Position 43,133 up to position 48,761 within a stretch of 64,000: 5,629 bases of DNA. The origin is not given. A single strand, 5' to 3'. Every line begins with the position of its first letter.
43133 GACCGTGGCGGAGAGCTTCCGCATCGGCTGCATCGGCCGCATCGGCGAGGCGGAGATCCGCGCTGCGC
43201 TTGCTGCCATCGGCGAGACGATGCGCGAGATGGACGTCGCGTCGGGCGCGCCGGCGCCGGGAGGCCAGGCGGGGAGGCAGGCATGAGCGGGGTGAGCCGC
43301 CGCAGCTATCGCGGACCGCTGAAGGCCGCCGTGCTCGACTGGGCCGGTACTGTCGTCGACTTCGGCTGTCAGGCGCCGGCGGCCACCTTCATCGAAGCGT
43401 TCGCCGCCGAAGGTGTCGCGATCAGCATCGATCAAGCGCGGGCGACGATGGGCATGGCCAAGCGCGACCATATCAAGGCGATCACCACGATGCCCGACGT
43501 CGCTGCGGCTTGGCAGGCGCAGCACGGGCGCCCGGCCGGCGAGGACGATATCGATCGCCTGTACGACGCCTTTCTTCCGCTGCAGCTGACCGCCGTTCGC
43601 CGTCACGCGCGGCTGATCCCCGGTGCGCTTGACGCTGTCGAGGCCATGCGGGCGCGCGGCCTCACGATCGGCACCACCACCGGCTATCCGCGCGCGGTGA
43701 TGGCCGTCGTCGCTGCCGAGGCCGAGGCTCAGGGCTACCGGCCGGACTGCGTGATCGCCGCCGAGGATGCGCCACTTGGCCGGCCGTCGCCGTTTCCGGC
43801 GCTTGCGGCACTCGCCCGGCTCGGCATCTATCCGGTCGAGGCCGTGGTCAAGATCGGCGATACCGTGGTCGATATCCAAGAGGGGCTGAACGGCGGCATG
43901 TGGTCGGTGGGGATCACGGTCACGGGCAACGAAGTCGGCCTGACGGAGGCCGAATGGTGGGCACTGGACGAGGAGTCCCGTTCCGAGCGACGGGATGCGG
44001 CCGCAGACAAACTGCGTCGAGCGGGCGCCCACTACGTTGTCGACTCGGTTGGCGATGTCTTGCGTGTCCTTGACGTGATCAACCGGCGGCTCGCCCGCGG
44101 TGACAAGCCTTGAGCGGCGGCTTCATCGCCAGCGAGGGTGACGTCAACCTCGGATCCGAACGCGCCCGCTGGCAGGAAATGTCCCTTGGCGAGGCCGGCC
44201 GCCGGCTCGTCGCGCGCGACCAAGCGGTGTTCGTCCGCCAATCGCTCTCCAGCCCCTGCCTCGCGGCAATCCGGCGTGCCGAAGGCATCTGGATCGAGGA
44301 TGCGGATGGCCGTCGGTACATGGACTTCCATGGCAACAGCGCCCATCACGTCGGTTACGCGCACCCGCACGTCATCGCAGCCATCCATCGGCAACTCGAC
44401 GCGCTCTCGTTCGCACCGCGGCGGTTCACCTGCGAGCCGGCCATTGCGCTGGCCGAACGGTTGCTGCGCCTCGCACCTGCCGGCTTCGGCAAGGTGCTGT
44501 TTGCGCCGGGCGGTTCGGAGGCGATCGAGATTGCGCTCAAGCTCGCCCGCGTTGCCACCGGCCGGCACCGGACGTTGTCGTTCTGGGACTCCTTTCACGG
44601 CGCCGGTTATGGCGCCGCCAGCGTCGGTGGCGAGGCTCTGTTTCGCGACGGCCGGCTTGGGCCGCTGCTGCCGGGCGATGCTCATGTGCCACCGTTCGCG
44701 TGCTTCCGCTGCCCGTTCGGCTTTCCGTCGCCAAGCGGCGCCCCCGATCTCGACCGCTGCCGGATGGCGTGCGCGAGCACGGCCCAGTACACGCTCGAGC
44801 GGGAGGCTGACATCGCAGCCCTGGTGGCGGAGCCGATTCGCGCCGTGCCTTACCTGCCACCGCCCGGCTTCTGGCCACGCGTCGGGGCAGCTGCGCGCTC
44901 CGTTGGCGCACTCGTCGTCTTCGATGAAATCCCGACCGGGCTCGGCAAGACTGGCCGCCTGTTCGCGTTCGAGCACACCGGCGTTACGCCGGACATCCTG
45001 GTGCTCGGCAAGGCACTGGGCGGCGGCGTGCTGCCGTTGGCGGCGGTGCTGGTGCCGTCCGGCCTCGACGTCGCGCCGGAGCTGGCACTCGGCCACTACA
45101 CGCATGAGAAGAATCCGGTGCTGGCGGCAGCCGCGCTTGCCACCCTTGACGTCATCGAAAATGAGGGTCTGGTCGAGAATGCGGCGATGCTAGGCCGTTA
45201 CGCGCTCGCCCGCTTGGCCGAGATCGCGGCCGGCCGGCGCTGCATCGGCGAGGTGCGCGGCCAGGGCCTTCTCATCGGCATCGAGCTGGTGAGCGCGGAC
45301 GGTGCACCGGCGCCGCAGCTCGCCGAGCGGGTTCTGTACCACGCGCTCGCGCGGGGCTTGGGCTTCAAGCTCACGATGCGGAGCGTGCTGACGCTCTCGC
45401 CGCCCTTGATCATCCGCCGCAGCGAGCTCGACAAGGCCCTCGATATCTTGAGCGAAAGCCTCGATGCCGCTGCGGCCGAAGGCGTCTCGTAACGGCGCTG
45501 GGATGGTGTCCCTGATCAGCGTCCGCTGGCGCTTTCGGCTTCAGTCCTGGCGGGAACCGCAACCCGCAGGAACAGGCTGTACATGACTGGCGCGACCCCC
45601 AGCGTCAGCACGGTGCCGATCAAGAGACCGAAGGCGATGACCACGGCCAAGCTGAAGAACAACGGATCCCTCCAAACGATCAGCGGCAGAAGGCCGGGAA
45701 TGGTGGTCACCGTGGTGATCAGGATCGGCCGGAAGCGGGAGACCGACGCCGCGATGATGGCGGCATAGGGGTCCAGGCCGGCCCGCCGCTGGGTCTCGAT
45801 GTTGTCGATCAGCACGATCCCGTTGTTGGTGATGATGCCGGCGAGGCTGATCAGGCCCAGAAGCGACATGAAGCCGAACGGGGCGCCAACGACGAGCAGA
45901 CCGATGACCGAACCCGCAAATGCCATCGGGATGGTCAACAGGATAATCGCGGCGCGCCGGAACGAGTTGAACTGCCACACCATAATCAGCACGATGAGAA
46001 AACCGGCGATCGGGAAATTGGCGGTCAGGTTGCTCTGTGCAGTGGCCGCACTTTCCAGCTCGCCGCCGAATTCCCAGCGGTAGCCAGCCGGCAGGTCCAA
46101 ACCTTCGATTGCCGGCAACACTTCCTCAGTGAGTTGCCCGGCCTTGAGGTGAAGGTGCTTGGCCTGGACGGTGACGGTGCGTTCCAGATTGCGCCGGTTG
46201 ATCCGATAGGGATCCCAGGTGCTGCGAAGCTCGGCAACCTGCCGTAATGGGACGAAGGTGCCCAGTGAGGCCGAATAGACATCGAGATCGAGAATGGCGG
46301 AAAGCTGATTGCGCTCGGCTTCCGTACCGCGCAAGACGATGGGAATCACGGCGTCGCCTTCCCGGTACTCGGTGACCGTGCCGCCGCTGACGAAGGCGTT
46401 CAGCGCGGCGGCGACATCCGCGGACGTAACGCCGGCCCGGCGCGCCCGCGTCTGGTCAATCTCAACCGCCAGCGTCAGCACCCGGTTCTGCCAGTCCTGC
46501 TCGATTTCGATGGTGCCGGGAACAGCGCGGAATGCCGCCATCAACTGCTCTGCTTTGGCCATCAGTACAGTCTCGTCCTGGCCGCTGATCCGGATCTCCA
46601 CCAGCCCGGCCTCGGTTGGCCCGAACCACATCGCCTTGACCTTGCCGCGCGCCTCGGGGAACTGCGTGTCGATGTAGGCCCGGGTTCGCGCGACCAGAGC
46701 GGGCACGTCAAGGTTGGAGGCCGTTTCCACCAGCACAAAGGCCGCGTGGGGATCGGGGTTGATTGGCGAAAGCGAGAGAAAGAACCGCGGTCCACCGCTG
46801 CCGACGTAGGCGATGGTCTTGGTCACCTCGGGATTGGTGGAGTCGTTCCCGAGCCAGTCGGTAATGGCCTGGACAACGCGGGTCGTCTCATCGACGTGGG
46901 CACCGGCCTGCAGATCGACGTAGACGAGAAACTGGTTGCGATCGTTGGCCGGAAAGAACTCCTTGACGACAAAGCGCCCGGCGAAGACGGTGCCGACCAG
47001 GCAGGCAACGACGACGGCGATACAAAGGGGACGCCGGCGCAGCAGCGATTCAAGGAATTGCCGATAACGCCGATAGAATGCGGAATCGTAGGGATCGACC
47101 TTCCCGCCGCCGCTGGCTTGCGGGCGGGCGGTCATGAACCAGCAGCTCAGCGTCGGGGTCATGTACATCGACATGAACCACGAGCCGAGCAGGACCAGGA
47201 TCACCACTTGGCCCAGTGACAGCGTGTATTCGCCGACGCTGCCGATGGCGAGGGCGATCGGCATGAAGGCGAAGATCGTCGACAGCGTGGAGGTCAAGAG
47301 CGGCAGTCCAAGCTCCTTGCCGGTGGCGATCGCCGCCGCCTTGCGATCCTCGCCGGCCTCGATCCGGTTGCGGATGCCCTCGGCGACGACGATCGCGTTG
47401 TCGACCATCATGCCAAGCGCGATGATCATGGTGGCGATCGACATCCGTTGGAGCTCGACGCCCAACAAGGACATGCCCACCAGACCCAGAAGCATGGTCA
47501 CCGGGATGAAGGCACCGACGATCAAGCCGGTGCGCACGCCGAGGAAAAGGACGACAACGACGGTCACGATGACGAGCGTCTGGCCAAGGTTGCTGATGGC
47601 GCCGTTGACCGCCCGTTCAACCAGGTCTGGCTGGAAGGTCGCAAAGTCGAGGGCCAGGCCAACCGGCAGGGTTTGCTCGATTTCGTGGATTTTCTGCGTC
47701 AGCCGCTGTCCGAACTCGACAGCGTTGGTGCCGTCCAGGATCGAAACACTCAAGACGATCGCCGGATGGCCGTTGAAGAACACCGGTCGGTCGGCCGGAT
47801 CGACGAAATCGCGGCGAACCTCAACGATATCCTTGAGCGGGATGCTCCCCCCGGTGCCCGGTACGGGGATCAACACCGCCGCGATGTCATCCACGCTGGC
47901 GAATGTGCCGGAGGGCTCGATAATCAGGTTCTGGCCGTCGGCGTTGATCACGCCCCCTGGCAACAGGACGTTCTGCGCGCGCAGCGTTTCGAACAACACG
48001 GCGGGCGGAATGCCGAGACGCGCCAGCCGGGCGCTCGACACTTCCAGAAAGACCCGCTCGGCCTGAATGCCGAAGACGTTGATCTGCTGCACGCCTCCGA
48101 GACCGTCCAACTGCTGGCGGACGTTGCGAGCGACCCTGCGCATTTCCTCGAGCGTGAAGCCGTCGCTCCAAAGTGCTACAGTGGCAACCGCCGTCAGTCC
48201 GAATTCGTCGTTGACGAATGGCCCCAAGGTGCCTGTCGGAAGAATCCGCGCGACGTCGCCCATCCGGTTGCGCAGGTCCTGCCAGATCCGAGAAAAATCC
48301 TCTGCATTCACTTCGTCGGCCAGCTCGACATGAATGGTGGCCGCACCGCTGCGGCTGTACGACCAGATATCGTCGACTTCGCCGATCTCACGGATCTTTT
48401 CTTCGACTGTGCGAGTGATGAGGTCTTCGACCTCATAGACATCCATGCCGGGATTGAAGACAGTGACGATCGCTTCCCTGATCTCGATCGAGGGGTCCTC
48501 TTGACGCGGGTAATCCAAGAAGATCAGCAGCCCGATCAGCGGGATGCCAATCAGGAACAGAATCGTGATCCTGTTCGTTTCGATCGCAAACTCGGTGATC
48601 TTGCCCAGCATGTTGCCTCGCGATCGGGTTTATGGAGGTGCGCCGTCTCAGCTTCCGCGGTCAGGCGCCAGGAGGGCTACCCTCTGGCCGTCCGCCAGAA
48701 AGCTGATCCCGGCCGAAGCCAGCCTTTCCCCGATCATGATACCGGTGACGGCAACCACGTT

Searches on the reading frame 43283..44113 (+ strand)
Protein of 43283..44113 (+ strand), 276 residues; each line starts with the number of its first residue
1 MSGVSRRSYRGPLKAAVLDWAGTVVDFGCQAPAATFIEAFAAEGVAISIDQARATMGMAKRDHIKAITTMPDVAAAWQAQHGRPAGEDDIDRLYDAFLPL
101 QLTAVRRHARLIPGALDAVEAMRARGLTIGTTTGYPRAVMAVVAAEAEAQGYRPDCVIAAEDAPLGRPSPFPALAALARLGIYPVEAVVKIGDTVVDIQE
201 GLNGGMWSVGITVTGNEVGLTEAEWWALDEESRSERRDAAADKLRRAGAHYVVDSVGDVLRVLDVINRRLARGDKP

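Call 6: search_protein_families(library=pfam, proteins=[window:43283-44113:+], max_evalue=0.001)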
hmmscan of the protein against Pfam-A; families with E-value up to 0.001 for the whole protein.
window:43283-44113:+ (276 aa): 2 families
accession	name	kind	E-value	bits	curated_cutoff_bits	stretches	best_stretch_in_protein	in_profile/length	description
PF00702.32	Hydrolase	-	2.8e-17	64.2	26.4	1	14-203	2-189/191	haloacid dehalogenase-like hydrolase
PF13419.12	HAD_2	-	2.9e-08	34.5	23.8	1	35-210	19-177/178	Haloacid dehalogenase-like hydrolase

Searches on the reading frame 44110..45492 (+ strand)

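Call 6: search_protein_families(library=pfam, proteins=[window:44110-45492:+], max_evalue=0.001)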
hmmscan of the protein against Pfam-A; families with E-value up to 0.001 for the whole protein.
window:44110-45492:+ (460 aa): 1 family
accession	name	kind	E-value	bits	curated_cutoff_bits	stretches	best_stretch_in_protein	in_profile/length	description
PF00202.27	Aminotran_3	-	4.8e-78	263.1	30.5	1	49-450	8-402/403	Aminotransferase class-III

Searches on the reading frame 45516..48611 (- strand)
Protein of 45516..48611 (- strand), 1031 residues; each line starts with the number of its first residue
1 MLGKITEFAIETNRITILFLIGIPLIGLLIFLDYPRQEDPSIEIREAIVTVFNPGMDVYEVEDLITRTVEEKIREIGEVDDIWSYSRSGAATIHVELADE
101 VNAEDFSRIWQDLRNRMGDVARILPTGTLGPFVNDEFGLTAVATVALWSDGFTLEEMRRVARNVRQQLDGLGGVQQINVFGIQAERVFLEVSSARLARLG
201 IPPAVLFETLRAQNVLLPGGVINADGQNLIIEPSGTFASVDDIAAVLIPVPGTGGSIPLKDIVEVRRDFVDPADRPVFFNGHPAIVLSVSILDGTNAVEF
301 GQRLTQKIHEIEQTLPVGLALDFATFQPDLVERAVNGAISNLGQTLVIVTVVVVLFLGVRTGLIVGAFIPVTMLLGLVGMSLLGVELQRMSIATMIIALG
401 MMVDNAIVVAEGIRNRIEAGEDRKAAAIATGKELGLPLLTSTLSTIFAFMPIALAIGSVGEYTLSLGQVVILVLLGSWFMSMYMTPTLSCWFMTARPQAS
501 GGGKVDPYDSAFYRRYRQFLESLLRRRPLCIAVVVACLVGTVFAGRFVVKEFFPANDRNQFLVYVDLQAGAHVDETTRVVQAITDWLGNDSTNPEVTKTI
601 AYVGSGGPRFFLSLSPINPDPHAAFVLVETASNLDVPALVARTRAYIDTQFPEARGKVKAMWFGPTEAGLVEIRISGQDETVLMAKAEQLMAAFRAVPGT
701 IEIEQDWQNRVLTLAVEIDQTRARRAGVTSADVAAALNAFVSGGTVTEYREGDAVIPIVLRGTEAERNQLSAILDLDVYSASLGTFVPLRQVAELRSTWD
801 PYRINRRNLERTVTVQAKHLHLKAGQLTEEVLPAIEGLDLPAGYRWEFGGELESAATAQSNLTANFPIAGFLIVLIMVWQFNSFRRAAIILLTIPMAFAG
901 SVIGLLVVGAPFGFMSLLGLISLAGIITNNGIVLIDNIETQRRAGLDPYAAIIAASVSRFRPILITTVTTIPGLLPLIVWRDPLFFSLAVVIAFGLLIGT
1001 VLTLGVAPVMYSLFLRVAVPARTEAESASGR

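Call 6: search_protein_families(library=pfam, proteins=[window:45516-48611:-], max_evalue=0.001)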
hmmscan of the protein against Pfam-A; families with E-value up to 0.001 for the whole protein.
window:45516-48611:- (1031 aa): 3 families
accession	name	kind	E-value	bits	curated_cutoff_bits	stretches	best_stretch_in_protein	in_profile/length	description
PF00873.25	ACR_tran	-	2.5e-160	535.8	28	1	5-1014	1-1020/1021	AcrB/AcrD/AcrF family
PF02355.23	SecD_SecF_C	-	8.3e-09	35.6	20.5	2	868-1008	40-180/189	Protein export membrane protein SecD/SecF, C-terminal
PF03176.21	MMPL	-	8.1e-05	22.1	20.5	1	860-1018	143-306/333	MMPL family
